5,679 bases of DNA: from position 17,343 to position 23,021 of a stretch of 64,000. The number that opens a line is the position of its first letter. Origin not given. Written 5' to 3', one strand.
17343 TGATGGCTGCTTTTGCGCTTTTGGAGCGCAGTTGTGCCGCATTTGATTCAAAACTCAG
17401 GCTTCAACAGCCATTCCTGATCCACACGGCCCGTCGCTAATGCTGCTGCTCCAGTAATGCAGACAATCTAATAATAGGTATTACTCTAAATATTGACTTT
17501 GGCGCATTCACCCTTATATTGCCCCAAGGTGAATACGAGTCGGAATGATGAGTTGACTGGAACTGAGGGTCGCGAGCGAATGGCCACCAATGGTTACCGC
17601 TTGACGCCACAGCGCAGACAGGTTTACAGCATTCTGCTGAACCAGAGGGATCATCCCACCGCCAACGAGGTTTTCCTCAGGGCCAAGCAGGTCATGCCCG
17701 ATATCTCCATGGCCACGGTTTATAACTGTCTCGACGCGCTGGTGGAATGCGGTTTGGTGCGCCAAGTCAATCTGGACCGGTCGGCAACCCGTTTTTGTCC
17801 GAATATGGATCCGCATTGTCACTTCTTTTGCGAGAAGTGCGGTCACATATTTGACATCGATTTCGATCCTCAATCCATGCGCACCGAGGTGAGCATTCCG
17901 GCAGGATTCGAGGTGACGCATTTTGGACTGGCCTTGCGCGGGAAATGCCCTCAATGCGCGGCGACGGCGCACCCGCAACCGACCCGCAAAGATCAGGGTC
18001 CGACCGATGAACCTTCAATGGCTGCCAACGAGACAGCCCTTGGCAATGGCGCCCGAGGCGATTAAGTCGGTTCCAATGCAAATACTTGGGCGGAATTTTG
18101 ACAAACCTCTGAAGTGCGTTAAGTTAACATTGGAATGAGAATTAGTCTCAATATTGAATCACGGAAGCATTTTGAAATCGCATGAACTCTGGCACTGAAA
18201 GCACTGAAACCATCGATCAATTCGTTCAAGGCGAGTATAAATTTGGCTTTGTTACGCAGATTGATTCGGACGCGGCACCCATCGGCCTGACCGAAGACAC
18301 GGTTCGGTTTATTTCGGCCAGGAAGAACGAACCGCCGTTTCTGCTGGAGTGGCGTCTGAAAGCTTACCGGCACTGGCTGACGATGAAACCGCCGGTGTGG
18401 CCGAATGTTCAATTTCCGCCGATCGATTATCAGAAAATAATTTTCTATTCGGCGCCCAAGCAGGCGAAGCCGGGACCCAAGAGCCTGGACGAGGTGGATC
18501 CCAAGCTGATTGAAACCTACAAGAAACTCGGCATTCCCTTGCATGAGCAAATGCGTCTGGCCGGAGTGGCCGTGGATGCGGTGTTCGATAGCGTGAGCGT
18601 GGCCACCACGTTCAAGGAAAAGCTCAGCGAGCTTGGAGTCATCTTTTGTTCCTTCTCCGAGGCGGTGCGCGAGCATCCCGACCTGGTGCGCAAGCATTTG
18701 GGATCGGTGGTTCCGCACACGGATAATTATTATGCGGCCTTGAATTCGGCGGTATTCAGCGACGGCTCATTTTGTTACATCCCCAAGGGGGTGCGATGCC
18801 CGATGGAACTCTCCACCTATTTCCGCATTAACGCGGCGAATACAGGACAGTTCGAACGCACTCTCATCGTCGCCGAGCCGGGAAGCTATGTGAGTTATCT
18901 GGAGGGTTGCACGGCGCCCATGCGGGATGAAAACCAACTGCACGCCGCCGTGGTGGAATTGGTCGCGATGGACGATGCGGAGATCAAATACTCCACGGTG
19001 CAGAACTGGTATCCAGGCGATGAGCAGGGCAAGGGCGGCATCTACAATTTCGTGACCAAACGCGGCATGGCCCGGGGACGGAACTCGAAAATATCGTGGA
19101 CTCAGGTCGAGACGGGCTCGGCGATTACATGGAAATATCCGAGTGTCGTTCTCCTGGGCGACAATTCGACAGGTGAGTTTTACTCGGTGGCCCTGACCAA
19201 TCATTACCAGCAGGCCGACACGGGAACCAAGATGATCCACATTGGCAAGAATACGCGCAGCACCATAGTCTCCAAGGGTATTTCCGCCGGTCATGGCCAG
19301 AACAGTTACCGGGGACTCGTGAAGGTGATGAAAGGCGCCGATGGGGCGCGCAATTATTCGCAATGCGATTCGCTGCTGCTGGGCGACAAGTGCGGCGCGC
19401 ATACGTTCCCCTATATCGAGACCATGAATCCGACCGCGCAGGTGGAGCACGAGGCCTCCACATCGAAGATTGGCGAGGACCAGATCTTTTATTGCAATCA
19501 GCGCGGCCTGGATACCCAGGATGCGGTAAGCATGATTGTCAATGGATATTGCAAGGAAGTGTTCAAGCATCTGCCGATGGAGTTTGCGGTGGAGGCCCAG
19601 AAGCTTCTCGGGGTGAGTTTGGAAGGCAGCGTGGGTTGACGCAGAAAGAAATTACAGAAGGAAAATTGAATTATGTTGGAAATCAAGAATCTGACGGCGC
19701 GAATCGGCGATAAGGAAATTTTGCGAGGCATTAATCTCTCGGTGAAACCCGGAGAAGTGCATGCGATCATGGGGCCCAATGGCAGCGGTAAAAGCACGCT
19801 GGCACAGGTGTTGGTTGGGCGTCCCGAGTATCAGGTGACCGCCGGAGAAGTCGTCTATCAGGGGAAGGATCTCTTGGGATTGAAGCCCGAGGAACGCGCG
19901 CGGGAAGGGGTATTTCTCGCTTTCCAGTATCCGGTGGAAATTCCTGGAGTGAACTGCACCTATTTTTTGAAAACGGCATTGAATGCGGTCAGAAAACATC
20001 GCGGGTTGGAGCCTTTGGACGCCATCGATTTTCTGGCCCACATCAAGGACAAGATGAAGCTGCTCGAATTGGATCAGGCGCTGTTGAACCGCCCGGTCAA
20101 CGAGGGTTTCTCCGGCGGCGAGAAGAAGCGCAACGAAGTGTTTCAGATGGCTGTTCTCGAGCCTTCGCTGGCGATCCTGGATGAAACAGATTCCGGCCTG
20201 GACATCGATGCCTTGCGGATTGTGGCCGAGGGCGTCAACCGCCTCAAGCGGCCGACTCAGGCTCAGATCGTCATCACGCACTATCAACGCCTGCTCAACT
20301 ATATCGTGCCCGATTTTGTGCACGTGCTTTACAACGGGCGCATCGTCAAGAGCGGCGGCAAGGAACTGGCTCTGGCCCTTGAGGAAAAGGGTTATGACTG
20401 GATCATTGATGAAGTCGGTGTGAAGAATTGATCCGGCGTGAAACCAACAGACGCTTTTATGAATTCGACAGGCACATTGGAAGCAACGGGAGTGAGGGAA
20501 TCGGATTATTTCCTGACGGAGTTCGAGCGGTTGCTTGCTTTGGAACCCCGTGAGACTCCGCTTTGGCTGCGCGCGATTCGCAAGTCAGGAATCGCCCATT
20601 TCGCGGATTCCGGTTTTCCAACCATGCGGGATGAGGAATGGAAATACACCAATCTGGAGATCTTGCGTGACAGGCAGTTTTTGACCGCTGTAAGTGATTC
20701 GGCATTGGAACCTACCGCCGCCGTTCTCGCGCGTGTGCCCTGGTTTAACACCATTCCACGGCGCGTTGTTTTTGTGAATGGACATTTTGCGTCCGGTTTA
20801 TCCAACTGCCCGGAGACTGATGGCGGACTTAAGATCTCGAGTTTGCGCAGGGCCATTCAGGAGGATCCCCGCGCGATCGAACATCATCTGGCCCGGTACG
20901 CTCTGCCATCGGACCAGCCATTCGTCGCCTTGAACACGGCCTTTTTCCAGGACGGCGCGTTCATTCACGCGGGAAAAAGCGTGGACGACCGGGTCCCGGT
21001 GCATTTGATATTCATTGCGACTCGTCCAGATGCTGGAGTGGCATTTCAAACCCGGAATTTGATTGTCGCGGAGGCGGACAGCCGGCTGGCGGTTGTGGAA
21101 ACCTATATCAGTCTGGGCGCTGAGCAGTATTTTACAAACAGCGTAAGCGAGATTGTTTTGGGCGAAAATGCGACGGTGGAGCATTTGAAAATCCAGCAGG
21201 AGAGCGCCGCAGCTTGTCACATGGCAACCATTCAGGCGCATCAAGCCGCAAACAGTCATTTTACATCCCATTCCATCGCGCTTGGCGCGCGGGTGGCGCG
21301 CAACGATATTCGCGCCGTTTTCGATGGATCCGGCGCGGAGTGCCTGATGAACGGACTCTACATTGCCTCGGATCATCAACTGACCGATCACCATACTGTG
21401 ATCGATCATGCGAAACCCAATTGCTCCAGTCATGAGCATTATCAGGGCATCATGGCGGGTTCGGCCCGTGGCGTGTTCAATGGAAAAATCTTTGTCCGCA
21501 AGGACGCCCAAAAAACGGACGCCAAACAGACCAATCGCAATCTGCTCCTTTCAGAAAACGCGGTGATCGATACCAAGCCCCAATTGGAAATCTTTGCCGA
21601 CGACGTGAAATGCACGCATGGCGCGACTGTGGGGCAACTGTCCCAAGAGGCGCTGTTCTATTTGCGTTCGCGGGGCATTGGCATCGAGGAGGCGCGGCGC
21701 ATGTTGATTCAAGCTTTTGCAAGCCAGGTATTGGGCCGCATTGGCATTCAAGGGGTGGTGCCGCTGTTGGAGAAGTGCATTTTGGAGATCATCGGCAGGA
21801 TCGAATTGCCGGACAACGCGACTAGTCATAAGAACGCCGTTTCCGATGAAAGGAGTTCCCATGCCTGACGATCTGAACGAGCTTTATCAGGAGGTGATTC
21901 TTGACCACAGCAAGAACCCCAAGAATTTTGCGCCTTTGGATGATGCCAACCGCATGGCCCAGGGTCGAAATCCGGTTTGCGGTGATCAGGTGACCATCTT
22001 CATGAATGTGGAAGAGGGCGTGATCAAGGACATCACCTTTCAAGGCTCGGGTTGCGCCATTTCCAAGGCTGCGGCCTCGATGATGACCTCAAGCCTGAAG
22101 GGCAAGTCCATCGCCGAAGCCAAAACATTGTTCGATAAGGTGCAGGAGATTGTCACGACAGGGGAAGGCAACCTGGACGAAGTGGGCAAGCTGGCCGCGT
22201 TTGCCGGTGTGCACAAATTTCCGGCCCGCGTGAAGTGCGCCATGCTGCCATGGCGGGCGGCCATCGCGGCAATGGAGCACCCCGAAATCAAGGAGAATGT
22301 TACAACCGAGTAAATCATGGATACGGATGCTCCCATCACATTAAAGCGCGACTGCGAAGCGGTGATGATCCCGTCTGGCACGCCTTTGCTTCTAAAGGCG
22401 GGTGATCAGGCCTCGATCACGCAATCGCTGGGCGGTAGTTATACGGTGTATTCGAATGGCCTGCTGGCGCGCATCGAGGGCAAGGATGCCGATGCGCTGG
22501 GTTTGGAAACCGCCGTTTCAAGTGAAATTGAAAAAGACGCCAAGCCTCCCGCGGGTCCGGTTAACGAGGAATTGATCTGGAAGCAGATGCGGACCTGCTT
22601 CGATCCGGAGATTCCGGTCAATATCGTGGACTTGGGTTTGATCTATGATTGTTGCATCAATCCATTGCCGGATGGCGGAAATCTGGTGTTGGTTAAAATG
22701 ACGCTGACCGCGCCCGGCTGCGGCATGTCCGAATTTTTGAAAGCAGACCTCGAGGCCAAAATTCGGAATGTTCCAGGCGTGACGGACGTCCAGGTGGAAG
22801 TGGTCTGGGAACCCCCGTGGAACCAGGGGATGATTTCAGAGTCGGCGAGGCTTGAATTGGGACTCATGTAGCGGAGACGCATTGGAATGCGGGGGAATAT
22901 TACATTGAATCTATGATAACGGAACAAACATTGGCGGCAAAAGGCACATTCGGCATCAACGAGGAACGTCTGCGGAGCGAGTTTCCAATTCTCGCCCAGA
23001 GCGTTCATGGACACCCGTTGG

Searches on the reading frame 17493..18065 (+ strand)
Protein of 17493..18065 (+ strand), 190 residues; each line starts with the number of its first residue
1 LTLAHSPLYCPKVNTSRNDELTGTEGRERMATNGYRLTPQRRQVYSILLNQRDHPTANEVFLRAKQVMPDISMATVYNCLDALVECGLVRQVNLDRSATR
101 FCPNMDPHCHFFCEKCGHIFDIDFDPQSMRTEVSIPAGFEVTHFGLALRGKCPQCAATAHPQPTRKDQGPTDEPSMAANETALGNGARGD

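Call 34: search_protein_families(library=pfam, proteins=[window:17493-18065:+], max_evalue=0.0001)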
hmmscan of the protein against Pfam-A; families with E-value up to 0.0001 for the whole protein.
window:17493-18065:+ (190 aa): 1 family
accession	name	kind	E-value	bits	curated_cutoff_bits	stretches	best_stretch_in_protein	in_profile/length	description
PF01475.25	FUR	-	2.6e-24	86.1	23.1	1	33-146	2-118/121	Ferric uptake regulator family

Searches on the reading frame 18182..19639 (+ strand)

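Call 34: search_protein_families(library=pfam, proteins=[window:18182-19639:+], max_evalue=0.0001)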
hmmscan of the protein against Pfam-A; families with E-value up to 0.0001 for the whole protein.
window:18182-19639:+ (485 aa): 2 families
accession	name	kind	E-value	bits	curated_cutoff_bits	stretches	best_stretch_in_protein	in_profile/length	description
PF01458.23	SUFBD_core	-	1.1e-78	264.3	27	1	214-455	1-231/232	SUF system FeS cluster assembly, SufBD core domain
PF19295.5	SufBD_N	-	2.7e-11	43.9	23.5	1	136-206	97-166/172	SufBD protein N-terminal region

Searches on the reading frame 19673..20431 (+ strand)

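Call 34: search_protein_families(library=pfam, proteins=[window:19673-20431:+], max_evalue=0.0001)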
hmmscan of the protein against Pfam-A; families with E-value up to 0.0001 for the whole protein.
window:19673-20431:+ (252 aa): 3 families
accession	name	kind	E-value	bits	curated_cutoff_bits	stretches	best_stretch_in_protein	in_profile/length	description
PF00005.33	ABC_tran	-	4.4e-22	79.6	25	1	17-172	1-135/137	ABC transporter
PF02463.25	SMC_N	-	8.9e-08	32.3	40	0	146-209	137-203/220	RecF/RecN/SMC N terminal domain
PF13304.12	AAA_21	-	2.7e-06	28.1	27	0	30-47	2-19/304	AAA domain, putative AbiEii toxin, Type IV TA system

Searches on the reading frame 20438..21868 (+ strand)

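Call 34: search_protein_families(library=pfam, proteins=[window:20438-21868:+], max_evalue=0.0001)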
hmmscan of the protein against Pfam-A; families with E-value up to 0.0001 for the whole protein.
window:20438-21868:+ (476 aa): 2 families
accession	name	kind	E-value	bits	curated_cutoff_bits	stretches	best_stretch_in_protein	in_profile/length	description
PF01458.23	SUFBD_core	-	1.7e-87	293.1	27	1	200-427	7-232/232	SUF system FeS cluster assembly, SufBD core domain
PF19295.5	SufBD_N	-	7.7e-20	71.7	23.5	1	43-186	25-168/172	SufBD protein N-terminal region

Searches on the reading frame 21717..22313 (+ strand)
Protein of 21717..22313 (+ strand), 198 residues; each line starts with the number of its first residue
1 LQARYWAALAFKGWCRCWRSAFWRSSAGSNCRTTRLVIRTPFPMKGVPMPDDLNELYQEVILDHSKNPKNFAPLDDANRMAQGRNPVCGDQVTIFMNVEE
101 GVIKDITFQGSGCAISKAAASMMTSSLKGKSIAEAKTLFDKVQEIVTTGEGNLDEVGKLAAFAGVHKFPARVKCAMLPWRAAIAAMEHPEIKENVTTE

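Call 34: search_protein_families(library=pfam, proteins=[window:21717-22313:+], max_evalue=0.0001)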
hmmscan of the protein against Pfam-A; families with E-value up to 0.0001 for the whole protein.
window:21717-22313:+ (198 aa): 1 family
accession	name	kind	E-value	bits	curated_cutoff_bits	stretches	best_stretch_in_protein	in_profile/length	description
PF01592.21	NifU_N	-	7.8e-25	87.9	22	1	57-174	2-126/127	NifU-like N terminal domain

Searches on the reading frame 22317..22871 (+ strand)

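Call 34: search_protein_families(library=pfam, proteins=[window:22317-22871:+], max_evalue=0.0001)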
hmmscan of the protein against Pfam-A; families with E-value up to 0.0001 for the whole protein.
window:22317-22871:+ (184 aa): 1 family
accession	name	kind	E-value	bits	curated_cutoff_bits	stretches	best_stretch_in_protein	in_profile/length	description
PF01883.24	FeS_assembly_P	-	6.4e-15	55.6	23.5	1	87-162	4-73/73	Iron-sulfur cluster assembly protein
